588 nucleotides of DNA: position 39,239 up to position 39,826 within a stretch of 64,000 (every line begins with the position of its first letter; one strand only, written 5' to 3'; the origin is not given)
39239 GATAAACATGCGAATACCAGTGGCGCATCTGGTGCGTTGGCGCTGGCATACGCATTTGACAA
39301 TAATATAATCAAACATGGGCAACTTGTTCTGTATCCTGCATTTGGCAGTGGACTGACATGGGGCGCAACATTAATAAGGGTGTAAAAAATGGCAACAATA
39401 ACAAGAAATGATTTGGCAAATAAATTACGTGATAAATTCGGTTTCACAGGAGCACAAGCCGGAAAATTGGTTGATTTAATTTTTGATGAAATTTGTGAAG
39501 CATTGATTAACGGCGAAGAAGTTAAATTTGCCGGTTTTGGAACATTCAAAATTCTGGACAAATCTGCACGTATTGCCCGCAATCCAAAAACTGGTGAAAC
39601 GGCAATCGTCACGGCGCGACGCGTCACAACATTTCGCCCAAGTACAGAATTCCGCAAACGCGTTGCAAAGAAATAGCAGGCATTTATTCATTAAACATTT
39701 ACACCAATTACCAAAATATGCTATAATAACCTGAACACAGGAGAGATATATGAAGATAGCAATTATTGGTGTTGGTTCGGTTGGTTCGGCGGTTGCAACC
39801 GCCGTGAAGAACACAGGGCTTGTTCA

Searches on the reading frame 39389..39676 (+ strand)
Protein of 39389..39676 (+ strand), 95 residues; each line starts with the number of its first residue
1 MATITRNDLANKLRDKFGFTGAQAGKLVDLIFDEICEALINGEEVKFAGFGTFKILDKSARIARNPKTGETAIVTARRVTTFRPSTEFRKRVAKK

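Call 25: find_encoding_contigs(protein=window:39389-39676:+, flank=10000, max_places=10)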
Protein window:39389-39676:+ (95 aa): 16 contigs read that carry it; 10 places shown.
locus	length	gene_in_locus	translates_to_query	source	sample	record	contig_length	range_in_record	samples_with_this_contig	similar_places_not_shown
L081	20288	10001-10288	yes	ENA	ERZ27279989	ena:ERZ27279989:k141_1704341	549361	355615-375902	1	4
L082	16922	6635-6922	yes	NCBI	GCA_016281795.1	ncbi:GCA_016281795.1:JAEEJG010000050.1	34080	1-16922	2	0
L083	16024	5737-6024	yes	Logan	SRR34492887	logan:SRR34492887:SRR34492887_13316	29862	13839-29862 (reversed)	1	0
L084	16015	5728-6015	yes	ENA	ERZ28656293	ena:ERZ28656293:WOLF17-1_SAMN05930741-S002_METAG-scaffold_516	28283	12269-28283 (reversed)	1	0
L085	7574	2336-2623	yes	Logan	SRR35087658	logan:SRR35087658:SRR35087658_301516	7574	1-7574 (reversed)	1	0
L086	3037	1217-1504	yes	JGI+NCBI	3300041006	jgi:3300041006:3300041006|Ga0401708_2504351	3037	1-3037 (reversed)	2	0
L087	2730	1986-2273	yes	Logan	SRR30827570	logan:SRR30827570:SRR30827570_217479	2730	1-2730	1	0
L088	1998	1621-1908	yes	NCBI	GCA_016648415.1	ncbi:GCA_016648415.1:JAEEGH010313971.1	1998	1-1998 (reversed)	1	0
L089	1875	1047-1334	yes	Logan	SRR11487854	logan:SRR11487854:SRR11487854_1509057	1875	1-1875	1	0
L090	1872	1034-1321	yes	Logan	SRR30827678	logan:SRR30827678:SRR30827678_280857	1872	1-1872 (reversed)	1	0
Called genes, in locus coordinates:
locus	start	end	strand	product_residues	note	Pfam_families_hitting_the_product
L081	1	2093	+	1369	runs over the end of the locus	PF04997:RNA_pol_Rpb1_1, PF00623:RNA_pol_Rpb1_2, PF04983:RNA_pol_Rpb1_3, PF05000:RNA_pol_Rpb1_4, PF04998:RNA_pol_Rpb1_5, PF21668:RPOC_hybrid (faint)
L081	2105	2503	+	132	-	-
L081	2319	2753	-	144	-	-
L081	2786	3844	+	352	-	PF02504:FA_synthesis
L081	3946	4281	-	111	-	-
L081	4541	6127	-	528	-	PF13091:PLDc_2, PF00614:PLDc (weak)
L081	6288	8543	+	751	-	-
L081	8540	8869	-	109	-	-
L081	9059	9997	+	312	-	PF00195:Chal_sti_synt_N (weak), PF00108:Thiolase_N, PF08545:ACP_syn_III, PF08541:ACP_syn_III_C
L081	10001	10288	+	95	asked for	PF18291:HU-HIG (weak), PF00216:Bac_DNA_binding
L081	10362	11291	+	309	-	PF00056:Ldh_1_N, PF03435:Sacchrp_dh_NADP (faint), PF03807:F420_oxidored, PF02866:Ldh_1_C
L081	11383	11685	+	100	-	PF14542:Acetyltransf_CG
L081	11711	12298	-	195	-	PF00081:Sod_Fe_N, PF02777:Sod_Fe_C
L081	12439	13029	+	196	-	PF00462:Glutaredoxin (weak)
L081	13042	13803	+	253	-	PF02674:Colicin_V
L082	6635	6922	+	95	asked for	PF18291:HU-HIG (weak), PF00216:Bac_DNA_binding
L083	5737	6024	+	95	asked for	PF18291:HU-HIG (weak), PF00216:Bac_DNA_binding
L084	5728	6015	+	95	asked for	PF18291:HU-HIG (weak), PF00216:Bac_DNA_binding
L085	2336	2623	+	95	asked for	PF18291:HU-HIG (weak), PF00216:Bac_DNA_binding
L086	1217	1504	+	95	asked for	PF18291:HU-HIG (weak), PF00216:Bac_DNA_binding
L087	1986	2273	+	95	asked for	PF18291:HU-HIG (weak), PF00216:Bac_DNA_binding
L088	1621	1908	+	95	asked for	PF18291:HU-HIG (weak), PF00216:Bac_DNA_binding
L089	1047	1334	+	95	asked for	PF18291:HU-HIG (weak), PF00216:Bac_DNA_binding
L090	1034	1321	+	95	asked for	PF18291:HU-HIG (weak), PF00216:Bac_DNA_binding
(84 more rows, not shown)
